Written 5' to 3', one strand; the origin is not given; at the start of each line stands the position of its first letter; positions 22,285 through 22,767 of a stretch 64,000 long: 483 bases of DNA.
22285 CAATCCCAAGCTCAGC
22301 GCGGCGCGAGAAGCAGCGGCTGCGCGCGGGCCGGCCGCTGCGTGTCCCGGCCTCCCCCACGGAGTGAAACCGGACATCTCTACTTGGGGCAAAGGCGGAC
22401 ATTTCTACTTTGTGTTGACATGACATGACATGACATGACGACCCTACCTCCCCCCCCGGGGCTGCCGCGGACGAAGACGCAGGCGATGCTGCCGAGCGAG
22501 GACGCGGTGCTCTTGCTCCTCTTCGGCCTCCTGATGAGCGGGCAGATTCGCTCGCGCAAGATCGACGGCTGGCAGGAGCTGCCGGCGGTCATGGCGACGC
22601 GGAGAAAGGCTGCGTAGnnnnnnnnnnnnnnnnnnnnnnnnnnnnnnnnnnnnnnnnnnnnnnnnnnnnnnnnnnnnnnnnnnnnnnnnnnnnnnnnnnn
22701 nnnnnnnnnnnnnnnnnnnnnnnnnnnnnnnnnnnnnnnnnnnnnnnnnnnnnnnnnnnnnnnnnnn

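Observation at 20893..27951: Composite-transposon-like unit: two direct ISNCY (IS1202-like) copies flank a truncated CoA-transferase gene plus a sulfatase and an alpha/beta-hydrolase gene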

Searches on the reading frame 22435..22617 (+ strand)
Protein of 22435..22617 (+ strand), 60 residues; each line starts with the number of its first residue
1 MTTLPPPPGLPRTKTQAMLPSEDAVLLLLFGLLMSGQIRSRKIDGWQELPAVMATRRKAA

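Call 12: search_protein_families(library=pfam, proteins=[window:22435-22617:+], max_evalue=0.001)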
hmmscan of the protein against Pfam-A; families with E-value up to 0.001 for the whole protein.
window:22435-22617:+ (60 aa): 0 families

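Call 13: search_protein_families(library=ncbifam, proteins=[window:22435-22617:+], max_evalue=0.001)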
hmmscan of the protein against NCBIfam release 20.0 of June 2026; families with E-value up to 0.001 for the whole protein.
window:22435-22617:+ (60 aa): 0 families

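Call 51: search_protein_families(library=pfam, proteins=[window:22468-22614:+], max_evalue=1)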
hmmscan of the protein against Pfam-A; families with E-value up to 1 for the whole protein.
seq(49 aa): 0 families

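Call 66: search_dna_similar(query=window:22468-22614:+, collection=plasmids, mode=protein, max_evalue=1, max_rows=12)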
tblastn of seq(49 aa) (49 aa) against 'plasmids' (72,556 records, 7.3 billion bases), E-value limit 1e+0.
Records with a match: 33; places in all: 58; records where one place covers at least 80% of the query: 3.
Best place of each record, by identity: <60% 33.
By first word of the organism name: Bradyrhizobium 7; Paracoccus 6; Sulfitobacter 4; Skermanella 3; Microvirga 2; Mesorhizobium 2; Roseomonas 2; Nitrobacter 1; Rhodovastum 1; Cereibacter 1; and 4 more.
By predicted mobility (MOB-suite, as given by PLSDB): non-mobilizable 16; mobilizable 9; conjugative 8.
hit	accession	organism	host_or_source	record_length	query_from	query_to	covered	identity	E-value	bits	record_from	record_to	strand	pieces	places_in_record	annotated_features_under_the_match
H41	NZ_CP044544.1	Bradyrhizobium betae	Beta vulgaris,Cell culture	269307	1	38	78%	57.9%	1e-3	40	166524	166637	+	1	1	none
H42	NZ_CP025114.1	Bradyrhizobium sp. SK17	whole organism,agricultural soil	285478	1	38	78%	57.9%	1e-3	40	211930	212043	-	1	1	none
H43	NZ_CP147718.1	Bradyrhizobium sp. 2S1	-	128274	1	38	78%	57.9%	3e-3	39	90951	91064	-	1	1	none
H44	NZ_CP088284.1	Bradyrhizobium septentrionale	Glycine max cv. AC Glengarry,Cell ...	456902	1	38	78%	57.9%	3e-3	39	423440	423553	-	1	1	none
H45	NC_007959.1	Nitrobacter hamburgensis X14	-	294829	1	38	78%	57.9%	4e-3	39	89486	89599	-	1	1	none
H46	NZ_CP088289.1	Bradyrhizobium septentrionale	Glycine max cv. AC Glengarry,Cell ...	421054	1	38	78%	57.9%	4e-3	39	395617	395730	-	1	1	none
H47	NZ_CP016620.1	Microvirga ossetica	Vicia alpestris,cell culture,nodules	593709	1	45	92%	48.9%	1e-2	38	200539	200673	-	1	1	none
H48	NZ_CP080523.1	Mesorhizobium sp. AR10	Astragalus sp.,Cell culture,root nodule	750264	1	39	80%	56.4%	8e-4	41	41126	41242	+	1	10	IS256 family transposase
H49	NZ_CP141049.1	Microvirga lotononidis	-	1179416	1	41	84%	51.2%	3e-3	40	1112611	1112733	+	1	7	none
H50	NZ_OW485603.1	Rhodovastum atsumiense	-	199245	1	40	82%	52.5%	3e-2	37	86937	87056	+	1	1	none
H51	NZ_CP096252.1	Bradyrhizobium barranii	Glycine max cv. AC Glengarry,Cell ...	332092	1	38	78%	55.3%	7e-3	39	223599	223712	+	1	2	IS256 family transposase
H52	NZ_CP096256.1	Bradyrhizobium barranii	Glycine max cv. AC Glengarry,Cell ...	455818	1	38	78%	55.3%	7e-3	39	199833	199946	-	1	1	none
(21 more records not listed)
